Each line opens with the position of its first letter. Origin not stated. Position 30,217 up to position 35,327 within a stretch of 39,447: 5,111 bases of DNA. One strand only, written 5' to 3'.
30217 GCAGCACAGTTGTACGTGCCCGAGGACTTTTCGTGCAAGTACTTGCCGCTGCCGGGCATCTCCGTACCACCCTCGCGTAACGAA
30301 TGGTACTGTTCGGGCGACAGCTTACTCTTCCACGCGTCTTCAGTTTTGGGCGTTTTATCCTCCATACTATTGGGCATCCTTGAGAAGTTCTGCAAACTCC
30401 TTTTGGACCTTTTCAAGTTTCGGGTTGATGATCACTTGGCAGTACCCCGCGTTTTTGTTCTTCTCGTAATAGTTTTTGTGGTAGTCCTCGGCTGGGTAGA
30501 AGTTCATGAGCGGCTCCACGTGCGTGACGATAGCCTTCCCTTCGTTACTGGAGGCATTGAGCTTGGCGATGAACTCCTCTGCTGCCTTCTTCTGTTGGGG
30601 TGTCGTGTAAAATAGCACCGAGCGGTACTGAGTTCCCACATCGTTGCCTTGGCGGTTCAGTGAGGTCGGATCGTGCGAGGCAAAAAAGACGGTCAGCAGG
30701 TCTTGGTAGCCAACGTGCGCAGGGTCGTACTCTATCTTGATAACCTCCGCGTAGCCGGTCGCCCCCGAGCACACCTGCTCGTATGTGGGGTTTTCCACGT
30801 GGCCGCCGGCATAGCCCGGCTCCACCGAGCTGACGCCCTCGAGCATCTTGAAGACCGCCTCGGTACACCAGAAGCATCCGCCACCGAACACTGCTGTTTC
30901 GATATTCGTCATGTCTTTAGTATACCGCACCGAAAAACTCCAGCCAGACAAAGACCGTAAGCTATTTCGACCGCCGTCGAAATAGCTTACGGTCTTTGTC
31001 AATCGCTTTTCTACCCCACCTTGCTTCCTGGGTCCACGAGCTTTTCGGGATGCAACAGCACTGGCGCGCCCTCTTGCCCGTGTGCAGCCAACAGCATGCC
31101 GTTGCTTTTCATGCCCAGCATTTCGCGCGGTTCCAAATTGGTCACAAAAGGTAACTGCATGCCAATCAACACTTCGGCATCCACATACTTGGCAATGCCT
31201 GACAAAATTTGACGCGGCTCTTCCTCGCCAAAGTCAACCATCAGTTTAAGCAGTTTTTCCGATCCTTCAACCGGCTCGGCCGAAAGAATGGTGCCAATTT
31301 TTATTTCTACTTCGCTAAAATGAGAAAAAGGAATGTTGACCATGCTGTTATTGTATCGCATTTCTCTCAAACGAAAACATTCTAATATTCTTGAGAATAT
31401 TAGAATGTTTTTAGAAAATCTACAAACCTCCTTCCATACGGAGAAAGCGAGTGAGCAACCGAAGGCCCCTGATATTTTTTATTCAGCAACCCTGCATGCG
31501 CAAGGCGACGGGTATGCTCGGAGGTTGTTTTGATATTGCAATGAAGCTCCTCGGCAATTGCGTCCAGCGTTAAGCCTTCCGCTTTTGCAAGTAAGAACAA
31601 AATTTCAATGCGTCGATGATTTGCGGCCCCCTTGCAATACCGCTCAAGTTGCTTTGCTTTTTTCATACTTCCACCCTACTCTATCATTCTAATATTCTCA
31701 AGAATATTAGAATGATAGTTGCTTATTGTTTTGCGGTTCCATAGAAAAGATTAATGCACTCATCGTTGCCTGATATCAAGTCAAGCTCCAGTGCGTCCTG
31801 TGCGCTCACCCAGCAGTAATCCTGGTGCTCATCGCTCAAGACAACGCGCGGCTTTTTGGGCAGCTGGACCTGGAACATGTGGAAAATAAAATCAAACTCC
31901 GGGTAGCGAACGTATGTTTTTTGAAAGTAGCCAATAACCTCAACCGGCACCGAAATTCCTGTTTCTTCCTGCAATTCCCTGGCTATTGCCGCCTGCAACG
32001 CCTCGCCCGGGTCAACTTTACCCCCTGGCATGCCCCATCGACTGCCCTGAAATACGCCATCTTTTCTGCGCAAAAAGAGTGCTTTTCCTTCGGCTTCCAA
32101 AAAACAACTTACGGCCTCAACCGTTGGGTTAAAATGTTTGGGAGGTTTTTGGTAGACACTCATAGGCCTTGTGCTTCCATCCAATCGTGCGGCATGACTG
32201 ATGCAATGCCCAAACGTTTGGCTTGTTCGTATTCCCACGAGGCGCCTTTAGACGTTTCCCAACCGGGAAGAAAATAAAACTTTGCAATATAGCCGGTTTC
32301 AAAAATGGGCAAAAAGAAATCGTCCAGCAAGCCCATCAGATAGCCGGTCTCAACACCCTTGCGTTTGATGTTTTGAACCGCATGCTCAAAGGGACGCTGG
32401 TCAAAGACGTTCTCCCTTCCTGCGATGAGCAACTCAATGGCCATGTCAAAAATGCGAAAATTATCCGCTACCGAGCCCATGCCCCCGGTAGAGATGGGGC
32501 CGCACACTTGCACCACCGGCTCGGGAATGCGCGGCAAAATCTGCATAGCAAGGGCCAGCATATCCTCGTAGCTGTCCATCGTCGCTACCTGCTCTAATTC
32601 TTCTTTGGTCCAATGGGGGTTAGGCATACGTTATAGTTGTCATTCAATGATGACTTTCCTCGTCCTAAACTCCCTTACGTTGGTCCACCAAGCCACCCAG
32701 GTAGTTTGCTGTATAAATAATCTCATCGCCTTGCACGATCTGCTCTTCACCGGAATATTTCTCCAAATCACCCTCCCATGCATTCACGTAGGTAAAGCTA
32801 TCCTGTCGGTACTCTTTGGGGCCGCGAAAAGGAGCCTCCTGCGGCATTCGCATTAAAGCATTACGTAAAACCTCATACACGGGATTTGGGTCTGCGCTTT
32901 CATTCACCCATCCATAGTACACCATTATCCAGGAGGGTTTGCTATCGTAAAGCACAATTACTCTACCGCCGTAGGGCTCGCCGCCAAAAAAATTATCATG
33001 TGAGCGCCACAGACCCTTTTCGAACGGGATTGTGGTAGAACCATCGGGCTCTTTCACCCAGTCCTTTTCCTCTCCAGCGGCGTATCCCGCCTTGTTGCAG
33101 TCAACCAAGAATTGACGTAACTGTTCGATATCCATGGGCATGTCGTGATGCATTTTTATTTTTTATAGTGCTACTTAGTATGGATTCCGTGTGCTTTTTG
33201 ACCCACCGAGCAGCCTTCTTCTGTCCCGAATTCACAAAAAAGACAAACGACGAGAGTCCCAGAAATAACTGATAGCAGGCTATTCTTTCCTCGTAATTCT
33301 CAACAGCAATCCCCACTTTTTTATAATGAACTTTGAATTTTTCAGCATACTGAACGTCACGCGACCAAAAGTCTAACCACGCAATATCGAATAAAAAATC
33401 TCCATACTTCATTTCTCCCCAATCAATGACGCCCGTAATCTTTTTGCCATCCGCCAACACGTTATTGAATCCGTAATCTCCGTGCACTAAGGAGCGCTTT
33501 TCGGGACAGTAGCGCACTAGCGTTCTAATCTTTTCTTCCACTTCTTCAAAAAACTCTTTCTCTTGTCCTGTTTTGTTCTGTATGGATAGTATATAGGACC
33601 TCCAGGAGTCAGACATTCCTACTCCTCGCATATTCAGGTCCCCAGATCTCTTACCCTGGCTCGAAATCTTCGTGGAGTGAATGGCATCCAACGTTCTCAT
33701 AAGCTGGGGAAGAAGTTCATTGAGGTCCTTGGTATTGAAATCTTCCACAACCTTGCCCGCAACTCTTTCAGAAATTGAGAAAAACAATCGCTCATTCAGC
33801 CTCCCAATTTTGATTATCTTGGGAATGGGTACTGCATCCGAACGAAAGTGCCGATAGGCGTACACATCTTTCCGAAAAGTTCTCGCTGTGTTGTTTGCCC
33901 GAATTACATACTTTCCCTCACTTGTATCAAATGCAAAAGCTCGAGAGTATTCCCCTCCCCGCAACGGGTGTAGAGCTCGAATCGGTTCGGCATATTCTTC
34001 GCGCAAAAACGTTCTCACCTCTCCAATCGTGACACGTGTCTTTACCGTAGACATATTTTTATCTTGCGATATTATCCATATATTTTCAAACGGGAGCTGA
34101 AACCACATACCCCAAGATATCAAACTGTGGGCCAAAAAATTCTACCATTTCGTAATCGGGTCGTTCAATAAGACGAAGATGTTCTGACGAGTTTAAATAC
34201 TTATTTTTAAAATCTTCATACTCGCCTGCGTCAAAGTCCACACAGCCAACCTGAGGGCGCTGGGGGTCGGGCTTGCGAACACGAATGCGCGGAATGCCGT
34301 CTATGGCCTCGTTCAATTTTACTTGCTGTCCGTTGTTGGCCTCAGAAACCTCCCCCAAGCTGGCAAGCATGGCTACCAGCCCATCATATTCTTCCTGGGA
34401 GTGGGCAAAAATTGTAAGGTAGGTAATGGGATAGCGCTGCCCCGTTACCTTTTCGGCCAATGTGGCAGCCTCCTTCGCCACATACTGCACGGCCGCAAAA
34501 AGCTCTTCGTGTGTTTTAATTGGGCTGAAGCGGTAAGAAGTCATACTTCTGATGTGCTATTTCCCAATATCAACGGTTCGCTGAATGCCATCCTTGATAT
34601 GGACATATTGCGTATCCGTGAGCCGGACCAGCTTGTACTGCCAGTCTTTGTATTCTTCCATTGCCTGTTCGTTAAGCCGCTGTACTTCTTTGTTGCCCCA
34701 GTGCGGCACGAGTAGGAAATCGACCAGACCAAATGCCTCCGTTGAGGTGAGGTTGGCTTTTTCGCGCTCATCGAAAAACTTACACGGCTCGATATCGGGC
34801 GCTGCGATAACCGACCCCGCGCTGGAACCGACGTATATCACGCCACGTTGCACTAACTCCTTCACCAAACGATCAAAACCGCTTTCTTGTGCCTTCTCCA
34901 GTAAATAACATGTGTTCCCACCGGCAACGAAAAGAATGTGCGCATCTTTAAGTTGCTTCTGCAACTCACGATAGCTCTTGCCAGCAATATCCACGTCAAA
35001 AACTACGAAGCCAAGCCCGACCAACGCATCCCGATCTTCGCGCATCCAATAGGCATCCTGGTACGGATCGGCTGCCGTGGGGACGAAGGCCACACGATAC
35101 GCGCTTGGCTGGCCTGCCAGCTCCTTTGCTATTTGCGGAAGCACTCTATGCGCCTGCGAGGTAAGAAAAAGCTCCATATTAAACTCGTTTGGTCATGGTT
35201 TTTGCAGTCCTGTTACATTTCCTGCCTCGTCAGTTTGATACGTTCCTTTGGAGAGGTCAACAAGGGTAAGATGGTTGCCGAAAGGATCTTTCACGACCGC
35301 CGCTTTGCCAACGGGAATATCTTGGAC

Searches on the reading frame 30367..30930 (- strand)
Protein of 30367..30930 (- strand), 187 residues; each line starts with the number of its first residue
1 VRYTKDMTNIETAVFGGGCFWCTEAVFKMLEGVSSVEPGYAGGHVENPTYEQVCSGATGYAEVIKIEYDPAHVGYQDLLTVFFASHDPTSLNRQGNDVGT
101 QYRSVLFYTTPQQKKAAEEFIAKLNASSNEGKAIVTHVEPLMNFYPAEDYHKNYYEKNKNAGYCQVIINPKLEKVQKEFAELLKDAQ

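Call 55: find_related_loci(query=window:30367-30930:-, collection=metagenome_contigs, flank=10000)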
Query window:30367-30930:- (187 aa) in metagenome_contigs; peptide patterns used: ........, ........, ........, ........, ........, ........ (x = any residue, [..] = any of these).
600 stretches matched a pattern (row limit reached: there are more); 460 encode a relative of the query (tblastn E <= 1e-3); the best 80 are kept; 80 distinct loci.
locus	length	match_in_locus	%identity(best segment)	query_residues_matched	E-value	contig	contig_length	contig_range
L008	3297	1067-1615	71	3-184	7e-91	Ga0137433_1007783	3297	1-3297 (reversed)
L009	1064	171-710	71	7-186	4e-94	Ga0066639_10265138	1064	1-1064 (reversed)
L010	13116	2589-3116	71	11-186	1e-85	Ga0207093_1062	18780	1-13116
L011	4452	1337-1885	69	4-186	1e-85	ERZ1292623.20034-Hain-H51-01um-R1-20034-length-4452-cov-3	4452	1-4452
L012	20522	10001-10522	69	10-183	9e-85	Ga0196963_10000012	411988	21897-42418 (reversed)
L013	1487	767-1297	69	9-185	3e-88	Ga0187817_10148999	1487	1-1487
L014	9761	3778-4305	68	9-184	1e-82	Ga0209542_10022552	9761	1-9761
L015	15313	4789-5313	70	10-184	7e-82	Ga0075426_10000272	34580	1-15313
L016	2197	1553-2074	70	11-184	1e-84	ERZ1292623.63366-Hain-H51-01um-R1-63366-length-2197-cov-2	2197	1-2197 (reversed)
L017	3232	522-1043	70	11-184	1e-81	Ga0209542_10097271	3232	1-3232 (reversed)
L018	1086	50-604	66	11-185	8e-88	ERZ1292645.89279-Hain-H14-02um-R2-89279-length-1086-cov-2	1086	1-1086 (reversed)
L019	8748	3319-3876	69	4-184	1e-80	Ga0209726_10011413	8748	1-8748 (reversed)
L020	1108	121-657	66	5-184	1e-83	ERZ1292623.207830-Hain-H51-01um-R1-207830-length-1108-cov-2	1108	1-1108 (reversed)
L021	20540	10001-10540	63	11-185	5e-77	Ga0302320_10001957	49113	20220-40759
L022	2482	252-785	61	10-187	1e-78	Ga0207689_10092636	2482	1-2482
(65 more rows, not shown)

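Call 116: search_protein_families(library=pfam, proteins=[L015:13208-13534:-], max_evalue=1)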
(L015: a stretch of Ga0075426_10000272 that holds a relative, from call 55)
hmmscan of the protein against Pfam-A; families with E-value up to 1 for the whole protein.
L015:13208-13534:- (108 aa): 1 family
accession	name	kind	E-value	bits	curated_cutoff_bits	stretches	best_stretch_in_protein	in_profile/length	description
PF01293.25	PEPCK_ATP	-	0.041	13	26.5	1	21-85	313-370/465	Phosphoenolpyruvate carboxykinase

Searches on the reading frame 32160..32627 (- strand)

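Call 47: search_protein_families(library=pfam, proteins=[window:32160-32627:-], max_evalue=0.01)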
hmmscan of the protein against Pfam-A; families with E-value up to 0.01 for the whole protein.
window:32160-32627:- (155 aa): 1 family
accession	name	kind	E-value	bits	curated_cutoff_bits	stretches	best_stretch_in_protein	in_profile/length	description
PF14359.12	DUF4406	-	0.00019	22.2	22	1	117-142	63-88/91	Domain of unknown function (DUF4406)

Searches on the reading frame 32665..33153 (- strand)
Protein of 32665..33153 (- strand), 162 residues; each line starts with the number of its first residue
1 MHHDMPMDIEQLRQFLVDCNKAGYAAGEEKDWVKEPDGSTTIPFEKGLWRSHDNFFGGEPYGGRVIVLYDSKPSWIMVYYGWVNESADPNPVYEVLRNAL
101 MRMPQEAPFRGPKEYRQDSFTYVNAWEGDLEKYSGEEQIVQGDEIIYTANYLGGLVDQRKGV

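Call 47: search_protein_families(library=pfam, proteins=[window:32665-33153:-], max_evalue=0.01)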
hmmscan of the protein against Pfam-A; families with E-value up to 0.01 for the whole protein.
window:32665-33153:- (162 aa): 1 family
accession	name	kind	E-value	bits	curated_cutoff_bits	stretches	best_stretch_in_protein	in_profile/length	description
PF18931.5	DUF5680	-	9e-29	100.4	25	1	53-156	1-104/104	Domain of unknown function (DUF5680)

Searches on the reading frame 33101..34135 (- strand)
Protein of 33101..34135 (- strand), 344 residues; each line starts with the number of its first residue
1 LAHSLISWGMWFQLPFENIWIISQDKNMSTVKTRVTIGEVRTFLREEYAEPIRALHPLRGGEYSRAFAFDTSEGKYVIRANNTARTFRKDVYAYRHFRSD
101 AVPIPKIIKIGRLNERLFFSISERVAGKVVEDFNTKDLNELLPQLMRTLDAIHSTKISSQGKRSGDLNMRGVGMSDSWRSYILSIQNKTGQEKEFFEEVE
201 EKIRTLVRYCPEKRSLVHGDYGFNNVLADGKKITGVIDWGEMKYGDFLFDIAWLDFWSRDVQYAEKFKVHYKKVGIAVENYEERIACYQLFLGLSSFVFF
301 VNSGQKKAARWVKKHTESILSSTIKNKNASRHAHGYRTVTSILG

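Call 47: search_protein_families(library=pfam, proteins=[window:33101-34135:-], max_evalue=0.01)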
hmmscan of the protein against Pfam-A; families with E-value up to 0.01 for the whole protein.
window:33101-34135:- (344 aa): 4 families
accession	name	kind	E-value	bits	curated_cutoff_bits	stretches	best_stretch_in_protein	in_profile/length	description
PF01636.29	APH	-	6e-26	92.1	23.2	1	56-264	3-222/239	Phosphotransferase enzyme family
PF03881.20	Fructosamin_kin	-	4.2e-13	49.6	22.4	1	181-314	155-284/288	Fructosamine kinase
PF19974.5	TCAD9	-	0.00017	21.3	40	1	214-255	297-338/429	Ternary complex associated domain 9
PF01163.29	RIO1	-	0.0015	18.6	22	1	177-267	92-173/187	RIO domain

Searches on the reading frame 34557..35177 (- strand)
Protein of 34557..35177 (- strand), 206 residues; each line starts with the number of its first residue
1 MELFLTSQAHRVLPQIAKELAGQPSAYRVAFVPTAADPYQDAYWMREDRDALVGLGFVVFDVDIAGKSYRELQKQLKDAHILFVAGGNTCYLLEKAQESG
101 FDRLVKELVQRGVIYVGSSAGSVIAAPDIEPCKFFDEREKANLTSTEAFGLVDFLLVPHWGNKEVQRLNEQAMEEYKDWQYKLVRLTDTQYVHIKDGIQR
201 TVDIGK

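Call 52: find_related_loci(query=window:34557-35177:-, collection=genome_contigs, flank=10000)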
Query window:34557-35177:- (206 aa) in genome_contigs; peptide patterns used: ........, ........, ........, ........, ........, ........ (x = any residue, [..] = any of these).
29 stretches matched a pattern, but none encodes a relative of the query by tblastn (E <= 1e-3).
